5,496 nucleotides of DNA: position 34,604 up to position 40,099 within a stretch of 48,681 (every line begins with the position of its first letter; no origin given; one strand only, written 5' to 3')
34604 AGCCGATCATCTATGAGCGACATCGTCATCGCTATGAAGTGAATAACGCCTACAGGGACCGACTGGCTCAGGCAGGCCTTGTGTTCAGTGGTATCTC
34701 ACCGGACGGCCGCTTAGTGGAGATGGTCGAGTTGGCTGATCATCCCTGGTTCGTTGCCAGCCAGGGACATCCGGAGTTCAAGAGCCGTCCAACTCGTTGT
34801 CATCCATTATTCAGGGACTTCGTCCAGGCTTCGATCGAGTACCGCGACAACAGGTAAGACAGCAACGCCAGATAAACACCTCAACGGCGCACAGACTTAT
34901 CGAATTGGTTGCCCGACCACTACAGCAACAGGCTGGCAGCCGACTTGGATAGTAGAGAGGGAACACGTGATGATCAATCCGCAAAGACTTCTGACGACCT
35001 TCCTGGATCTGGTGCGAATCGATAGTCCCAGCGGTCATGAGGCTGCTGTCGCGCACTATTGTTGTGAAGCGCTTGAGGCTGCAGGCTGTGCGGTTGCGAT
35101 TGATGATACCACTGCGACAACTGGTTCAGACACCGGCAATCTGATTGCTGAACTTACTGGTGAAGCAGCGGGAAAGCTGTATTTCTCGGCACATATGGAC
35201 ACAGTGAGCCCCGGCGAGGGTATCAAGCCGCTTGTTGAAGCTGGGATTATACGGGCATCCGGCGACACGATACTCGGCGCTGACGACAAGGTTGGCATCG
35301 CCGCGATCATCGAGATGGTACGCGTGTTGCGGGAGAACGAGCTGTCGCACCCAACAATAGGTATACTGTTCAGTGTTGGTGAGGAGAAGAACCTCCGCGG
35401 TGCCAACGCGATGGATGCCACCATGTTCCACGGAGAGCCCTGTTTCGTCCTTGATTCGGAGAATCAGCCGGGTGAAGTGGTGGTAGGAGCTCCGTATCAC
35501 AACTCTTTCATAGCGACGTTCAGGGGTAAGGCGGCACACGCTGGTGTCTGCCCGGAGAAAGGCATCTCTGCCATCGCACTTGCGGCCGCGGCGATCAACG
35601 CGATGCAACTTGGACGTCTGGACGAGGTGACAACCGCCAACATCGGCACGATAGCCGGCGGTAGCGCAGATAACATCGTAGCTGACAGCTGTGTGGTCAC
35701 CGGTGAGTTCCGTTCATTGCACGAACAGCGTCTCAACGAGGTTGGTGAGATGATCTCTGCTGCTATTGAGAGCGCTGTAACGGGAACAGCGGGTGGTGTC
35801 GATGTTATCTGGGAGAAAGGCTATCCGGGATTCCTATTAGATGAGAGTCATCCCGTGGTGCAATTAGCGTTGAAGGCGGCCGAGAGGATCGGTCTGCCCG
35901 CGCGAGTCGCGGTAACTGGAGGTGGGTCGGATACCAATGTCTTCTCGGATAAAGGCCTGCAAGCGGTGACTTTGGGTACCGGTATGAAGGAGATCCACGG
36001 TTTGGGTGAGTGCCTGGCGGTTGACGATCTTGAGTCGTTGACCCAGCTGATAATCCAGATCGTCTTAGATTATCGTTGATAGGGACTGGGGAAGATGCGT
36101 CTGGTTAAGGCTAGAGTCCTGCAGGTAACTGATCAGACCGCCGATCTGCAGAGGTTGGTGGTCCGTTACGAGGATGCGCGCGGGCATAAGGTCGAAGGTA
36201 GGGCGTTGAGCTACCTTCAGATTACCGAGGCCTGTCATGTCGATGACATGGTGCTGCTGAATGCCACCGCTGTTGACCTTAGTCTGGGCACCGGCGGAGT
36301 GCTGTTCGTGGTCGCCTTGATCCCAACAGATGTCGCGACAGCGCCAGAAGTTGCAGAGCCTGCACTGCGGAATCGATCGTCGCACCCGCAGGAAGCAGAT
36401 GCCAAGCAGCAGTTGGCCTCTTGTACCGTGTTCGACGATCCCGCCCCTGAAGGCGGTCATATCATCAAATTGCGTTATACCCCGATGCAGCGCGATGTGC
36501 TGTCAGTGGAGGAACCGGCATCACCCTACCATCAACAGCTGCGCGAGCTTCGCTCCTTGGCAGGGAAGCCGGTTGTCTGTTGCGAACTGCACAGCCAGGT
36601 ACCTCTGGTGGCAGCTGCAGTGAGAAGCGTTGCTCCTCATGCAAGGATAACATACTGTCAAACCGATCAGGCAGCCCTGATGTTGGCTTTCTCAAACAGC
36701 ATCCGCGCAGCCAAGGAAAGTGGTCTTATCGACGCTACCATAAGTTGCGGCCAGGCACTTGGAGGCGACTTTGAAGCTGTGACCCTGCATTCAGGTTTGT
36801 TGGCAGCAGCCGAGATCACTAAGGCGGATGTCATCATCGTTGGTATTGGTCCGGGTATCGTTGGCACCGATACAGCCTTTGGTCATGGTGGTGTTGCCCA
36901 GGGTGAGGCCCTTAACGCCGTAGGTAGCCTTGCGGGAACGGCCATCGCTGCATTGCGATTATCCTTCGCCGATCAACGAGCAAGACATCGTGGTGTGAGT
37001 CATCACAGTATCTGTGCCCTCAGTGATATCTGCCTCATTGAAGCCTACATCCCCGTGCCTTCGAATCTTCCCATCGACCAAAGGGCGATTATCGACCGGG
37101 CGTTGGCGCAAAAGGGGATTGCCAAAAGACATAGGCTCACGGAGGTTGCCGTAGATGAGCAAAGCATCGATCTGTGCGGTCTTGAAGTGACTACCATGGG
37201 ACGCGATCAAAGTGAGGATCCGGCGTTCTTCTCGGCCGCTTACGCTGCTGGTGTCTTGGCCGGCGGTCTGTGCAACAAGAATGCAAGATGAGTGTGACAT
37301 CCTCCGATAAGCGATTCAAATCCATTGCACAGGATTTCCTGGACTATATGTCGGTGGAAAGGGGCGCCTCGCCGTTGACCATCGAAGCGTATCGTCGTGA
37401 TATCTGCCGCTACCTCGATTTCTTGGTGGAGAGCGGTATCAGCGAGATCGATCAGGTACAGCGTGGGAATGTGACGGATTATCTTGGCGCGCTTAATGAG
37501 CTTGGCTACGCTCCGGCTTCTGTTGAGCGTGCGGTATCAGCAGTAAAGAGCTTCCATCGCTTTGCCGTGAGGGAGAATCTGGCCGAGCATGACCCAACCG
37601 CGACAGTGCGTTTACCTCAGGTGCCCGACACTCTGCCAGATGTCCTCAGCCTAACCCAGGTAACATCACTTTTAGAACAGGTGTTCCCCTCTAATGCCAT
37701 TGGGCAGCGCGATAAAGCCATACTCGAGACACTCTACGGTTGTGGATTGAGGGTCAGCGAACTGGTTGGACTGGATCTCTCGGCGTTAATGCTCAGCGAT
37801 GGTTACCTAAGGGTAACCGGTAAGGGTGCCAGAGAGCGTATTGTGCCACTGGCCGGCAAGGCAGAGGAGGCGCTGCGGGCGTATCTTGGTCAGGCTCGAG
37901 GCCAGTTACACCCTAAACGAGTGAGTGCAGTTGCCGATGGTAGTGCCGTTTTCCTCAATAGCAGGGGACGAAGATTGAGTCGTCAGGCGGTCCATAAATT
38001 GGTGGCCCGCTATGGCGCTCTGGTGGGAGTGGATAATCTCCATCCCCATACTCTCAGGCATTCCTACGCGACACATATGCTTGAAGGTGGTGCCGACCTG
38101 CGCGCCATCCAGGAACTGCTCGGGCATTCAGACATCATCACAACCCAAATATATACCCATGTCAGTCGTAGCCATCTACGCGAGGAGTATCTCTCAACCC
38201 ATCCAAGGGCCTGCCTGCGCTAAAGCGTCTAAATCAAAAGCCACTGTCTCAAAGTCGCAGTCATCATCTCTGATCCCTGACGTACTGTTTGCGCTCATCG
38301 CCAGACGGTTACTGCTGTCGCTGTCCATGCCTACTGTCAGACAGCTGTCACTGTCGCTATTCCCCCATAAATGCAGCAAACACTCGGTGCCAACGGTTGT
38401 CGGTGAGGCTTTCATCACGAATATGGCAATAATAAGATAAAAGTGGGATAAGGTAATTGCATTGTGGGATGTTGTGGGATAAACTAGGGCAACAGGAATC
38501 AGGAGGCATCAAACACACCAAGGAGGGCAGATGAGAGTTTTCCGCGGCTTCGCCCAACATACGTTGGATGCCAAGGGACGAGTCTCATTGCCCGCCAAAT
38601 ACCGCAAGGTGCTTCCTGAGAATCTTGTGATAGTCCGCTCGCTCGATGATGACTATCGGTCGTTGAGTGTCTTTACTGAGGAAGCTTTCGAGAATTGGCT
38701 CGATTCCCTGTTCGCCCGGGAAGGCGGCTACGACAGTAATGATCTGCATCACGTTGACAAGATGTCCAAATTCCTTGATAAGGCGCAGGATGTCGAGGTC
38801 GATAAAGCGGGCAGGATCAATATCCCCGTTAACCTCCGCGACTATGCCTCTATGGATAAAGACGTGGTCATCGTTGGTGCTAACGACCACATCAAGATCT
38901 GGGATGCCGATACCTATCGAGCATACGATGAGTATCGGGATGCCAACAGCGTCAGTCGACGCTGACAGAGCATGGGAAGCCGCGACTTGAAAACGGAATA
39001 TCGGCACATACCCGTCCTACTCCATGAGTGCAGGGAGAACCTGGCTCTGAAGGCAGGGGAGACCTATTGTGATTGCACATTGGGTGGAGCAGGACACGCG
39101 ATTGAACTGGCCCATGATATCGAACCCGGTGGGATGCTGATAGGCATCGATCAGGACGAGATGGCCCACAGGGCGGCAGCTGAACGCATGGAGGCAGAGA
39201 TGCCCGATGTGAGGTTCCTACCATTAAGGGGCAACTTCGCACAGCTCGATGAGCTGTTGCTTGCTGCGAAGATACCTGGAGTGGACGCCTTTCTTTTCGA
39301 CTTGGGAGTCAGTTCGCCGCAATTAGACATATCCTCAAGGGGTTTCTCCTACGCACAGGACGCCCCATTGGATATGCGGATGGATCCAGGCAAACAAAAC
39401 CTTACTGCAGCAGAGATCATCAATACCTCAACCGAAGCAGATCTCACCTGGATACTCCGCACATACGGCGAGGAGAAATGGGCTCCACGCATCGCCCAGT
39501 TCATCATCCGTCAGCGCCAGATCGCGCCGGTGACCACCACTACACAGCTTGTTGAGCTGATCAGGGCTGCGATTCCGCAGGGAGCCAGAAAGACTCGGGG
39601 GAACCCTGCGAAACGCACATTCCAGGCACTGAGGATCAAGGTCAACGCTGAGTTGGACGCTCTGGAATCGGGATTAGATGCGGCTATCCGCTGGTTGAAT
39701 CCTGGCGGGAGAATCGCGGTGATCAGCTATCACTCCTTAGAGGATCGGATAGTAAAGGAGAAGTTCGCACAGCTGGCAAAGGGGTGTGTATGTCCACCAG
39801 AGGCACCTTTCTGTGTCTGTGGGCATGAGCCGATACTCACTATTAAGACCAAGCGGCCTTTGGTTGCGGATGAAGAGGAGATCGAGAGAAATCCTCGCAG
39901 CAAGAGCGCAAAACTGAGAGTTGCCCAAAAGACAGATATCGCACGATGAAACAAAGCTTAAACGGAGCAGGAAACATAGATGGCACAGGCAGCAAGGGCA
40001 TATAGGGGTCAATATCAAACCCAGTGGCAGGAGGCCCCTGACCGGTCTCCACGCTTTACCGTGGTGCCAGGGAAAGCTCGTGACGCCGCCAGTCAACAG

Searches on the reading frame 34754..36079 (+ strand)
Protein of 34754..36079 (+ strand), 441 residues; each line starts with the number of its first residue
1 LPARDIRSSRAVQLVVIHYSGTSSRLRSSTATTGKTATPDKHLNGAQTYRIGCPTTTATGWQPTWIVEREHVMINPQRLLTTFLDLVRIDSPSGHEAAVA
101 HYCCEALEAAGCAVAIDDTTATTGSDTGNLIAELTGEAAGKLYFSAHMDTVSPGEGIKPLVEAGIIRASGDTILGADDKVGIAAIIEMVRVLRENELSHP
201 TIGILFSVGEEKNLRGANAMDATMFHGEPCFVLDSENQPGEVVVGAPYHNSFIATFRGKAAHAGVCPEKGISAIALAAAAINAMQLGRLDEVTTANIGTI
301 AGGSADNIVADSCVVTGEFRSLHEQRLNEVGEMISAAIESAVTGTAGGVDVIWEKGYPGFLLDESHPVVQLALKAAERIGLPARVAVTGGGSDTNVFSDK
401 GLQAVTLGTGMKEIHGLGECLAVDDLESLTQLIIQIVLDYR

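Call 19: search_protein_families(library=pfam, proteins=[window:34754-36079:+], max_evalue=0.00001)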
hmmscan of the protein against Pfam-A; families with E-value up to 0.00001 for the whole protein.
window:34754-36079:+ (441 aa): 4 families
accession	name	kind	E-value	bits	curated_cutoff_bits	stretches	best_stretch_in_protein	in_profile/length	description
PF01546.33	Peptidase_M20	-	5.5e-17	62.8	24.6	1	144-438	2-205/206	Peptidase family M20/M25/M40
PF07687.19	M20_dimer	-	2.5e-15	56.8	21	1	252-340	9-101/107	Peptidase dimerisation domain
PF05343.19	Peptidase_M42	-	3.5e-14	53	23.2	0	177-223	134-179/292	M42 glutamyl aminopeptidase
PF04389.22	Peptidase_M28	-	3.4e-10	40.4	21.3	1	129-220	1-76/193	Peptidase family M28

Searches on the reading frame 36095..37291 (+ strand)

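Call 19: search_protein_families(library=pfam, proteins=[window:36095-37291:+], max_evalue=0.00001)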
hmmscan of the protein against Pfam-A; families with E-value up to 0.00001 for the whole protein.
window:36095-37291:+ (398 aa): 1 family
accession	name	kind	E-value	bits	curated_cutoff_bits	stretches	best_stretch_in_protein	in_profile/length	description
PF12982.12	DUF3866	-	2.5e-109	365.8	25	1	36-386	1-318/318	Protein of unknown function (DUF3866)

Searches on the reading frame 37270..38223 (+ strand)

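Call 19: search_protein_families(library=pfam, proteins=[window:37270-38223:+], max_evalue=0.00001)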
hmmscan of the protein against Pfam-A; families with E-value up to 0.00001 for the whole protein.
window:37270-38223:+ (317 aa): 3 families
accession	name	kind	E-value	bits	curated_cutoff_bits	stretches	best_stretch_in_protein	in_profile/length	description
PF00589.27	Phage_integrase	-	3.1e-43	148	27.1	1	127-300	4-170/172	Phage integrase family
PF02899.23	Phage_int_SAM_1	-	5.7e-21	75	22.3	1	21-103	2-83/83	Phage integrase, N-terminal SAM-like domain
PF13495.12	Phage_int_SAM_4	-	5e-07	30.5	27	1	21-103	3-82/85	Phage integrase, N-terminal SAM-like domain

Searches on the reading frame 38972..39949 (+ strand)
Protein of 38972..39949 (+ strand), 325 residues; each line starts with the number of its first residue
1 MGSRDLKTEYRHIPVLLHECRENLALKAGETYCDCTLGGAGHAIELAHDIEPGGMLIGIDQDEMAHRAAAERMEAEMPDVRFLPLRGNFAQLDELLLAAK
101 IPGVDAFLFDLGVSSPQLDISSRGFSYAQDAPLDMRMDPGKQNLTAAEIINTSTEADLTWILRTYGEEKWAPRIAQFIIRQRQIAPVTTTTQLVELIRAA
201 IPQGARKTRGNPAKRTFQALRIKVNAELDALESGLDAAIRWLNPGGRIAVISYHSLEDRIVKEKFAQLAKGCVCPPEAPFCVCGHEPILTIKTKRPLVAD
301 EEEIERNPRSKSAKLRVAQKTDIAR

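Call 19: search_protein_families(library=pfam, proteins=[window:38972-39949:+], max_evalue=0.00001)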
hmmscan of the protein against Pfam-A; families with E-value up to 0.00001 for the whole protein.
window:38972-39949:+ (325 aa): 1 family
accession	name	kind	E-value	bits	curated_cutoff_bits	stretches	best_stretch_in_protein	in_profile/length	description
PF01795.25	Methyltransf_5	-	1.8e-108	363.1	27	1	10-320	2-308/309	MraW methylase family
